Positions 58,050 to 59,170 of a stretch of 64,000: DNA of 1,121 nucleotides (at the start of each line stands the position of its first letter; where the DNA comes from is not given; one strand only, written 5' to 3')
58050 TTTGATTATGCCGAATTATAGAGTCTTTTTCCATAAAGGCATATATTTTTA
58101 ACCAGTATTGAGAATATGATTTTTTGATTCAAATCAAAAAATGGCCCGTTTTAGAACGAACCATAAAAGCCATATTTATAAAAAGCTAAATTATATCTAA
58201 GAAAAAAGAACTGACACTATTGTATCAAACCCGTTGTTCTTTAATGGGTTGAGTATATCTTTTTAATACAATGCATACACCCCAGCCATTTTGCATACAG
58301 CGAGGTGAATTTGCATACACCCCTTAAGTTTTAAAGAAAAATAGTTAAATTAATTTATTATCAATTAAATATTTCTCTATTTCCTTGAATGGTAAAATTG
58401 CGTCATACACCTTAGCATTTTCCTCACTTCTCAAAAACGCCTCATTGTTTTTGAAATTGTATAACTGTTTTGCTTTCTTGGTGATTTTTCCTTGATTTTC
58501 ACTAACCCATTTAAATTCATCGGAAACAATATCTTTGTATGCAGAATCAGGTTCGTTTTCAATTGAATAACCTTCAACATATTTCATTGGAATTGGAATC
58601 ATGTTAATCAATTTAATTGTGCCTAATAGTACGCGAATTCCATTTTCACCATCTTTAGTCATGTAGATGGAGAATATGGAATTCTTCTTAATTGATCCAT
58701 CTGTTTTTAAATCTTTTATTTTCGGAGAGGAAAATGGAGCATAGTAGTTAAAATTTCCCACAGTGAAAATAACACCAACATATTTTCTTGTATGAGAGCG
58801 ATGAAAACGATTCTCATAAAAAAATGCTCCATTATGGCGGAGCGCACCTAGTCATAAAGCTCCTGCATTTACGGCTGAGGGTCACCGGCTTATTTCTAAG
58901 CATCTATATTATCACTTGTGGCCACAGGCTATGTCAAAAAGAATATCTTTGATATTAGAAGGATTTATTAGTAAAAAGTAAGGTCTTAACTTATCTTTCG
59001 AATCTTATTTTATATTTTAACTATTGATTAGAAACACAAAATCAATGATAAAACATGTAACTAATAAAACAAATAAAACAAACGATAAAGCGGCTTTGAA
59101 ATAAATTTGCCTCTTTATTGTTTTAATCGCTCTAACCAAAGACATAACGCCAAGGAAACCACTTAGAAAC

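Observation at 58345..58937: ToxN/AbiQ-like toxin gene behind a promoter, two degenerate 38-nt tandem repeats and a hairpin+U7: a minimal, divergent or decaying type III toxin-antitoxin locus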

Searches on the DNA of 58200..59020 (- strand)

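Call 10: search_dna_similar(query=window:58200-59020:-, collection=plasmids, mode=distant)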
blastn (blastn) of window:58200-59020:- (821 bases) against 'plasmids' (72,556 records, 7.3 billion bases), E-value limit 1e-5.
No match.

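Call 11: search_dna_similar(query=window:58200-59020:-, collection=phages, mode=distant)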
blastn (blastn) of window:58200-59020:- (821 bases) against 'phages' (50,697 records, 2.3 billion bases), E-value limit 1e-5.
No match.

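Call 20: search_rna_families(source=window, start=58700, end=59020, threshold=evalue, max_evalue=10, show_alignments=3)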
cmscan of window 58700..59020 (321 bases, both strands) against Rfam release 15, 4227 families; matches with E-value up to 10: 2.
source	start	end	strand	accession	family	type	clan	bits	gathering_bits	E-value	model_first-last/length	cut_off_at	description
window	58900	58998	-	RF01220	snoR104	Gene; snRNA; snoRNA; HACA-box;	-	17.2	40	1.5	1-118/118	no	Small nucleolar RNA snoR104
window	58928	58988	+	RF01420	snoR113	Gene; snRNA; snoRNA; CD-box;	-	12.4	47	7.6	35-98/103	no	Small nucleolar RNA snoR113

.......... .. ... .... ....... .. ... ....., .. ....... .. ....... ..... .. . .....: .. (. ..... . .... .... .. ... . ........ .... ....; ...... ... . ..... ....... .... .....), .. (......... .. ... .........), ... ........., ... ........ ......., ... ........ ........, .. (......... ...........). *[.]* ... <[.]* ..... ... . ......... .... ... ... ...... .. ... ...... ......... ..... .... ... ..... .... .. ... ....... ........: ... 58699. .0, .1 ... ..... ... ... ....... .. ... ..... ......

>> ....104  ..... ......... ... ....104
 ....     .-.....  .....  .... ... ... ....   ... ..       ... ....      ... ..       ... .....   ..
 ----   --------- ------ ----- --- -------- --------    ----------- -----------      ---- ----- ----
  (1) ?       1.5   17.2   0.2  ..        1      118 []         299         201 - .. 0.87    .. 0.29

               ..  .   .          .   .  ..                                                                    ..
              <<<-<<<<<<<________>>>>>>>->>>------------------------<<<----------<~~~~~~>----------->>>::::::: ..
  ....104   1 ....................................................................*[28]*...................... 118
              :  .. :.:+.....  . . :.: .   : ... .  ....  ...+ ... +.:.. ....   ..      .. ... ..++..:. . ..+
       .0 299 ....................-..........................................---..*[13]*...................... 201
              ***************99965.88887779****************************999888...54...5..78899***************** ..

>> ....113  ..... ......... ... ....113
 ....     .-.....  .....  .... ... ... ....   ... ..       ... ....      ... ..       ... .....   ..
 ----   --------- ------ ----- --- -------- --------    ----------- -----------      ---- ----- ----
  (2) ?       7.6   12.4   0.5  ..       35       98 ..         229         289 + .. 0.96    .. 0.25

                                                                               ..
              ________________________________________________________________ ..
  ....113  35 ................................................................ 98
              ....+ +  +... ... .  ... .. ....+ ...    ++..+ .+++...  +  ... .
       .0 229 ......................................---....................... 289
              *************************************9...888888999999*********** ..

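Call 45: build_rna_model(alignment_id=A5, structure=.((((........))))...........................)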
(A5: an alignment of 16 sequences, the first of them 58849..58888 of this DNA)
Model R1 built from alignment A5 (16 sequences, 44 columns); structure: as given.
model positions 40; base pairs 4; branch points 0; effective number of sequences 16; information 1.271 bits per position. Calibrated on 0.2 Mb of random sequence (short: E-values are rough).
structure used (alignment columns):
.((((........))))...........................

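Call 46: search_with_rna_model(model_id=R1, source=window, max_evalue=10, show_alignments=4)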
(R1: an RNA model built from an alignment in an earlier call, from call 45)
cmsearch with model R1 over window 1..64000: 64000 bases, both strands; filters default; matches with E-value up to 10: 7.
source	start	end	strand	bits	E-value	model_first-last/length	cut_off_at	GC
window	58849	58888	-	62.7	1e-18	1-40/40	no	0.52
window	24205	24223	-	8.9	1.2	1-40/40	no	0.21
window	34737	34761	-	8.7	1.4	1-40/40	no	0.28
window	24123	24137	-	8.2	2.1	1-40/40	no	0.2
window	6650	6686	-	8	2.5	1-40/40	no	0.35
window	8341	8361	-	7.5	3.7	1-40/40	no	0.43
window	38335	38348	-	6.6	7.4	3-16/40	no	0.64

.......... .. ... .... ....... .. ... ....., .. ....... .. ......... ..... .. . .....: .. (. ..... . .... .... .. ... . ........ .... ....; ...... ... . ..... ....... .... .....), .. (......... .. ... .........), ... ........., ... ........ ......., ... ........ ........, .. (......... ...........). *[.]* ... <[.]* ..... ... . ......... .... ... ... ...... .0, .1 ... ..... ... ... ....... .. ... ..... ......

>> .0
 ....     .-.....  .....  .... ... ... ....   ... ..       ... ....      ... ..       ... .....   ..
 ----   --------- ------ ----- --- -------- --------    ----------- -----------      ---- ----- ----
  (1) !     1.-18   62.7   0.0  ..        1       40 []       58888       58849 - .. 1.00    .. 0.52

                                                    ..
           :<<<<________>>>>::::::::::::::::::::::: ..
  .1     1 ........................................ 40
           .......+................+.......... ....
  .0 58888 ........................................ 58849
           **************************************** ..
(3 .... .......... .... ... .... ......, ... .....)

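Call 47: search_with_rna_model(model_id=R1, sources=[L016, L017, L018, L020, L021, L023, L025, L027, L030, L033, L036, L037, L039, L042, L044, L047, L048, L049, L050, L051, L053, L054, L056, L059, L063, L064, L066, L067, L068, L070, L071, L072, L074, L075, L079, L082, L083, L085, L086, L089, L090, L091, L100, L101, L161, L164, L165, L019, L040, L022], max_evalue=1)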
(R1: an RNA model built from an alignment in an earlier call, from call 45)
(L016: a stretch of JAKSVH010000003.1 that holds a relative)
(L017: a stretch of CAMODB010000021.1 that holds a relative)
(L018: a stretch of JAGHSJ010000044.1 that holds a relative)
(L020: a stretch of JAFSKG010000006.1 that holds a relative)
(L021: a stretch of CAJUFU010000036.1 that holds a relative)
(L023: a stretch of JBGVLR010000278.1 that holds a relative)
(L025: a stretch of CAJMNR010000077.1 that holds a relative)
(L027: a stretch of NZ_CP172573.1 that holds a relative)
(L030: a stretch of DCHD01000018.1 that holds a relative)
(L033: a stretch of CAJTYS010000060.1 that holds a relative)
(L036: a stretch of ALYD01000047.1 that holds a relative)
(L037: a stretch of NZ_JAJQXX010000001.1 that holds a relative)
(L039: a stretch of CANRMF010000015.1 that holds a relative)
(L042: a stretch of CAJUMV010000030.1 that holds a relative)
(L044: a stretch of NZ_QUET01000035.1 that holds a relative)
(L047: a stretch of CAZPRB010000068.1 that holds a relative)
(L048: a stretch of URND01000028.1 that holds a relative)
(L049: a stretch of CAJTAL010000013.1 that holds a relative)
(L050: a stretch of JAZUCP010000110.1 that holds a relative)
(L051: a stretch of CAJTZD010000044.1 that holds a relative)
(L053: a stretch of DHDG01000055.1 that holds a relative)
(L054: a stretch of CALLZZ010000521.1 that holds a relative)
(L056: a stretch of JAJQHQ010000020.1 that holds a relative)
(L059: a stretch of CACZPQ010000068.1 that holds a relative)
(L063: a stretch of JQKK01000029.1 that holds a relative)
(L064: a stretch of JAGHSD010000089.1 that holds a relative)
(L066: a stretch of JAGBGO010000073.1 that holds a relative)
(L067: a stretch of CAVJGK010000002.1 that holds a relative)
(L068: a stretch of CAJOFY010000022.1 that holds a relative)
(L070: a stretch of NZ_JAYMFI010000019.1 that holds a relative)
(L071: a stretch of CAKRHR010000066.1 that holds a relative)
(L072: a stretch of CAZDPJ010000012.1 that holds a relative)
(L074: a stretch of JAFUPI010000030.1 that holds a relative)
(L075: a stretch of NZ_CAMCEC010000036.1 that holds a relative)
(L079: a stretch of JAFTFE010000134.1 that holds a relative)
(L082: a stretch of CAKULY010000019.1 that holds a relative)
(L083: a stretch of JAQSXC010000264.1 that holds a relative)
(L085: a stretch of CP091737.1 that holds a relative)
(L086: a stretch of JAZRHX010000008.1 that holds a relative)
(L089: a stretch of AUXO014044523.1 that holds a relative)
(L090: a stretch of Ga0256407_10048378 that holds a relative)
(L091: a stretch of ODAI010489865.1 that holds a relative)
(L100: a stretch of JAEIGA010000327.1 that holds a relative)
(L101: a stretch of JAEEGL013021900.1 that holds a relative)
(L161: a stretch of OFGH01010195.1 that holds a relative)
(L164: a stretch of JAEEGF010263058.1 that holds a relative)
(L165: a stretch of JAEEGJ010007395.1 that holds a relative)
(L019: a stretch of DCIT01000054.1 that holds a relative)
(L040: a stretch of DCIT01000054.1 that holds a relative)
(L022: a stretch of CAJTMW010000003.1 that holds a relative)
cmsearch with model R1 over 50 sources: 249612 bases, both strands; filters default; matches with E-value up to 1: 11.
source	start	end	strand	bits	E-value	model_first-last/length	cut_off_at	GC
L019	3658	3695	+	52.6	1e-14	1-40/40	no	0.42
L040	3544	3581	+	49.2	1.4e-13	1-40/40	no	0.42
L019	3547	3584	+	43.6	1e-11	1-40/40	no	0.45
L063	442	481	+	21.4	0.00032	1-40/40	no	0.47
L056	2752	2789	+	18.7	0.0024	1-40/40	no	0.55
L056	2907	2944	+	18.7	0.0024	1-40/40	no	0.55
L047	4069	4109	-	18.7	0.0024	1-40/40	no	0.54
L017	1930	1966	+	15.5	0.03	1-40/40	no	0.57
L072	148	186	+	14.5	0.066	1-40/40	no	0.46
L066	2867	2902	+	13.1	0.19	1-40/40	no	0.42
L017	4817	4845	+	11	0.99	1-40/40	no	0.28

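Call 63: build_rna_model(alignment_id=A6, structure=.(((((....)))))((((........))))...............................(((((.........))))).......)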
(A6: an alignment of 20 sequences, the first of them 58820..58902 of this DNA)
Model R2 built from alignment A6 (20 sequences, 88 columns); structure: as given.
model positions 83; base pairs 14; branch points 2; effective number of sequences 2.18; information 0.683 bits per position. Calibrated on 0.2 Mb of random sequence (short: E-values are rough).
structure used (alignment columns):
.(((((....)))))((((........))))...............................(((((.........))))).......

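Call 65: search_with_rna_model(model_id=R2, sources=[window, L001, L007, L008, L009, L010, L011, L012, L013, L014, L015, L016, L017, L018, L019, L020, L021, L022, L023, L025, L026, L027, L028, L029, L030, L031, L032, L033, L034, L035, L036, L037, L038, L039, L040, L041, L042, L043, L044, L045, L046, L047, L048, L049, L050, L051, L052, L053, L054, L055, L056, L057, L058, L059, L060, L061, L062, L063, L064, L065, L066, L067, L068, L070, L071, L072, L074, L075, L076, L079, L080, L081, L082, L083, L085, L086, L087, L088, L089, L090, L091, L100, L101, L161, L164, L165, L167, L168, L172, L173, L175, L177, L178, L181, L182, L183], max_evalue=0.01, make_alignment=true)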
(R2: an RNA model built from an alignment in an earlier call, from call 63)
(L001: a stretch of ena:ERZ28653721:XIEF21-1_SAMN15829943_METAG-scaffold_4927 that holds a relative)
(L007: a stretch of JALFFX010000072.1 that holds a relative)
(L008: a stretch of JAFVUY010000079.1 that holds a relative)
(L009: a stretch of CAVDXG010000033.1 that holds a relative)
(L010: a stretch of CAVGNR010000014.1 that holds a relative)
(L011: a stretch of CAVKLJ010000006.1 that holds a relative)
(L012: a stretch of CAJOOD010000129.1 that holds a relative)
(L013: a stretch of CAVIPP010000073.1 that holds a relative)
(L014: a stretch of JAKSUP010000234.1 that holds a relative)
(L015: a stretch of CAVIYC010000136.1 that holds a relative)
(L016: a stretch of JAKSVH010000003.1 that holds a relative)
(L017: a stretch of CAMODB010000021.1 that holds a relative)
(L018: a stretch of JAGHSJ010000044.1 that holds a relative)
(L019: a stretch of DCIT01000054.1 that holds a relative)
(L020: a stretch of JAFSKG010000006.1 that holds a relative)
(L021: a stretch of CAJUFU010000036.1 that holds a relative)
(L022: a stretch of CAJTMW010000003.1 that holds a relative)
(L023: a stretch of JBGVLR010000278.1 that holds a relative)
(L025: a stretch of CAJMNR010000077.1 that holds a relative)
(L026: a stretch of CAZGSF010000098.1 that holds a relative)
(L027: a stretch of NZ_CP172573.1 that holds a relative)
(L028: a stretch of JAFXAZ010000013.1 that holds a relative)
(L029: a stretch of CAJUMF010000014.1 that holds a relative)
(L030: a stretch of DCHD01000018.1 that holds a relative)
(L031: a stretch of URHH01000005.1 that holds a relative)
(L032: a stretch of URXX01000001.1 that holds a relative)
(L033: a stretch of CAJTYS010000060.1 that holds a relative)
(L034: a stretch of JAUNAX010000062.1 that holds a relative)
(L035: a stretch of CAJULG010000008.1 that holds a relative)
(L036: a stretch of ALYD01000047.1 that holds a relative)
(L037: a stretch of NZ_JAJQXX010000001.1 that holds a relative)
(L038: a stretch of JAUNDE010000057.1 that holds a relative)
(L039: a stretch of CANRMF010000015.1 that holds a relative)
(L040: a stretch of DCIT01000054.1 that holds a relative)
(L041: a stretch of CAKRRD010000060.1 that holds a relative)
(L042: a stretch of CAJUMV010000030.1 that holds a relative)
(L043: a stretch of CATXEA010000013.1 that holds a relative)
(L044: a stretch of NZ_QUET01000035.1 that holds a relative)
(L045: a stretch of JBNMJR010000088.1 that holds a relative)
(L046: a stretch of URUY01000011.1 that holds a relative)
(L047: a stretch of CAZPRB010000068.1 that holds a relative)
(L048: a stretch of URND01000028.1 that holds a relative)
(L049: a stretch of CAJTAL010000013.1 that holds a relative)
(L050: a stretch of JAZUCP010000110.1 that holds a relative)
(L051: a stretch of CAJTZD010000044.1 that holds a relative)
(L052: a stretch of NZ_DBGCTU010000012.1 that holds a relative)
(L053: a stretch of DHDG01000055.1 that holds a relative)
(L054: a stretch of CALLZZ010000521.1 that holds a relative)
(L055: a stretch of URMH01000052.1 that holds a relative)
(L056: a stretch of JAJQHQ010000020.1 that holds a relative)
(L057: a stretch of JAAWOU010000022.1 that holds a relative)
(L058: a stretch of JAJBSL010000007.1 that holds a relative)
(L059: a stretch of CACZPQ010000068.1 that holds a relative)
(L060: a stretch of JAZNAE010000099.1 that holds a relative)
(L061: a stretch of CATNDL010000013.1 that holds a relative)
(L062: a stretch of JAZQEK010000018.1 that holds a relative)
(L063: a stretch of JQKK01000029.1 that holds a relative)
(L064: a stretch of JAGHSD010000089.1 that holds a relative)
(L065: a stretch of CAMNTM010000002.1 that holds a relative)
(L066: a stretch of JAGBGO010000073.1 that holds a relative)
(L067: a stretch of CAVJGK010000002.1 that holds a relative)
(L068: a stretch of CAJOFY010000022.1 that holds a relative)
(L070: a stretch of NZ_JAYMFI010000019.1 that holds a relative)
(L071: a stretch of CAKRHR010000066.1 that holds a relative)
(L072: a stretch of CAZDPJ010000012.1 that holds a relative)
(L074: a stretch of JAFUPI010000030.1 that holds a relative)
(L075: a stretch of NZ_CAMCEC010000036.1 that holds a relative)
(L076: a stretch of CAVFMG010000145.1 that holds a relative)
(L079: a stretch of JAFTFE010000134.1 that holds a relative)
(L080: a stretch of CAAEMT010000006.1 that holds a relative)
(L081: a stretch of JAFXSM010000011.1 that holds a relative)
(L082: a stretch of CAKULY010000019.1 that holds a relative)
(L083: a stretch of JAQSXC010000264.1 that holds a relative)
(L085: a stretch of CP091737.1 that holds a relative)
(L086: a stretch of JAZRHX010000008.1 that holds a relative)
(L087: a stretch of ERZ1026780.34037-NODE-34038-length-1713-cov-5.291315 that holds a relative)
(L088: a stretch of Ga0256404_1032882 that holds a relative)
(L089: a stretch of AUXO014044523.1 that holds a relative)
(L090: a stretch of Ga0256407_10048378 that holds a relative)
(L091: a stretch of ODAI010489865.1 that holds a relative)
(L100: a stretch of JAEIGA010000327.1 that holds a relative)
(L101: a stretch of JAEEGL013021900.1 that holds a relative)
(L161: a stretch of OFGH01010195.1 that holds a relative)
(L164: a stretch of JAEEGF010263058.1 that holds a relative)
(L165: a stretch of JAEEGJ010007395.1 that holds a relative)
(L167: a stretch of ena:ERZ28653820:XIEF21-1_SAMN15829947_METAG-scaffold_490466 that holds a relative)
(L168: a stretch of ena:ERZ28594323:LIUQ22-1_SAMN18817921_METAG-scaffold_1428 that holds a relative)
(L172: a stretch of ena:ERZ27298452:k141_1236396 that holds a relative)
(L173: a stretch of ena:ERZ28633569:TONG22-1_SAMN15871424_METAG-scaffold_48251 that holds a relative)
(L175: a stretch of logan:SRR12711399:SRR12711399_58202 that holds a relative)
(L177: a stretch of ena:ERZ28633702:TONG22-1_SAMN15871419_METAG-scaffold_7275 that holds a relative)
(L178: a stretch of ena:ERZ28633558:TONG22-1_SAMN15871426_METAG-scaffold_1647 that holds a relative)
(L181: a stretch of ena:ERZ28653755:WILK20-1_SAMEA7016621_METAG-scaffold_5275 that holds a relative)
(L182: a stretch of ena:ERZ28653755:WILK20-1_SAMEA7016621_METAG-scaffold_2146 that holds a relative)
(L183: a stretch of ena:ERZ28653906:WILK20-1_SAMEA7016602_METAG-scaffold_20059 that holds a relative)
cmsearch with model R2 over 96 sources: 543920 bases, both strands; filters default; matches with E-value up to 0.01: 29.
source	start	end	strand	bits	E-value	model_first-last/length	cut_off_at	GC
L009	2917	2999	+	106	2.3e-19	1-83/83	no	0.46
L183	445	527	+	105.6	2.7e-19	1-83/83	no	0.43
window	58820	58902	-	103.6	7.2e-19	1-83/83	no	0.48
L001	5917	5999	+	103.6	7.2e-19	1-83/83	no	0.48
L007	601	683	+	103.6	7.2e-19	1-83/83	no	0.48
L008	857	939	+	103.6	7.2e-19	1-83/83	no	0.48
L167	251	333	+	103.6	7.2e-19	1-83/83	no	0.48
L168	2696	2778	+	103.6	7.2e-19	1-83/83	no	0.48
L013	2914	2996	+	102.5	1.2e-18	1-83/83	no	0.48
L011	2917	2999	+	100.4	3.4e-18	1-83/83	no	0.51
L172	507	589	+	100.3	3.4e-18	1-83/83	no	0.47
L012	189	271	+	95.2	4e-17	1-83/83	no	0.46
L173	497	576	+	95.1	4.2e-17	1-83/83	no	0.45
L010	2917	2999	+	93.5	8.9e-17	1-83/83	no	0.45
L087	933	1015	+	93.5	8.9e-17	1-83/83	no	0.45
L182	1360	1442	+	93.1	1.1e-16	1-83/83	no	0.47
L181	1415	1499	+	89.3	6.8e-16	1-83/83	no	0.46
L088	1176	1258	+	86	3.3e-15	1-83/83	no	0.51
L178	1312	1395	+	82.7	1.6e-14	1-83/83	no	0.51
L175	1471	1548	+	82.2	2.1e-14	1-83/83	no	0.49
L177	1229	1306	+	81.4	3e-14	1-83/83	no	0.47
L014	33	113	+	79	9.7e-14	1-83/83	no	0.44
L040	3532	3611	+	78.2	1.4e-13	1-83/83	no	0.46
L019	3535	3612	+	74.8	7.1e-13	1-83/83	no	0.47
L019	3648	3724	+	71.6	3.3e-12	1-83/83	no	0.45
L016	360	453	+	48.2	2.5e-07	1-83/83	no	0.47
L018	1486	1579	+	48.2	2.5e-07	1-83/83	no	0.47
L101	374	468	+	36.6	6.3e-05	1-83/83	no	0.46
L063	428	513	+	31.3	0.00082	1-83/83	no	0.49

Alignment A7: 29 matches aligned to the model, 111 columns, each read 5' to 3' on its own strand. Consensus structure (alignment columns), stored with it:
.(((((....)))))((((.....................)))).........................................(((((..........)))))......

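Call 80: search_with_rna_model(model_id=R1, source=window, start=58780, end=58853, filters=off, max_evalue=10, show_alignments=2)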
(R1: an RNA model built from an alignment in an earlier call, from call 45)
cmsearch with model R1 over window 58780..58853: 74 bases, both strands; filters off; matches with E-value up to 10: 3.
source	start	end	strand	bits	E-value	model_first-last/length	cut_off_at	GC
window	58809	58816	+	1.4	0.48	6-13/40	no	0.38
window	58816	58836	-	-1.1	3.3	1-40/40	no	0.24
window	58793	58796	-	-2.1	7.3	10-13/40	no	0.5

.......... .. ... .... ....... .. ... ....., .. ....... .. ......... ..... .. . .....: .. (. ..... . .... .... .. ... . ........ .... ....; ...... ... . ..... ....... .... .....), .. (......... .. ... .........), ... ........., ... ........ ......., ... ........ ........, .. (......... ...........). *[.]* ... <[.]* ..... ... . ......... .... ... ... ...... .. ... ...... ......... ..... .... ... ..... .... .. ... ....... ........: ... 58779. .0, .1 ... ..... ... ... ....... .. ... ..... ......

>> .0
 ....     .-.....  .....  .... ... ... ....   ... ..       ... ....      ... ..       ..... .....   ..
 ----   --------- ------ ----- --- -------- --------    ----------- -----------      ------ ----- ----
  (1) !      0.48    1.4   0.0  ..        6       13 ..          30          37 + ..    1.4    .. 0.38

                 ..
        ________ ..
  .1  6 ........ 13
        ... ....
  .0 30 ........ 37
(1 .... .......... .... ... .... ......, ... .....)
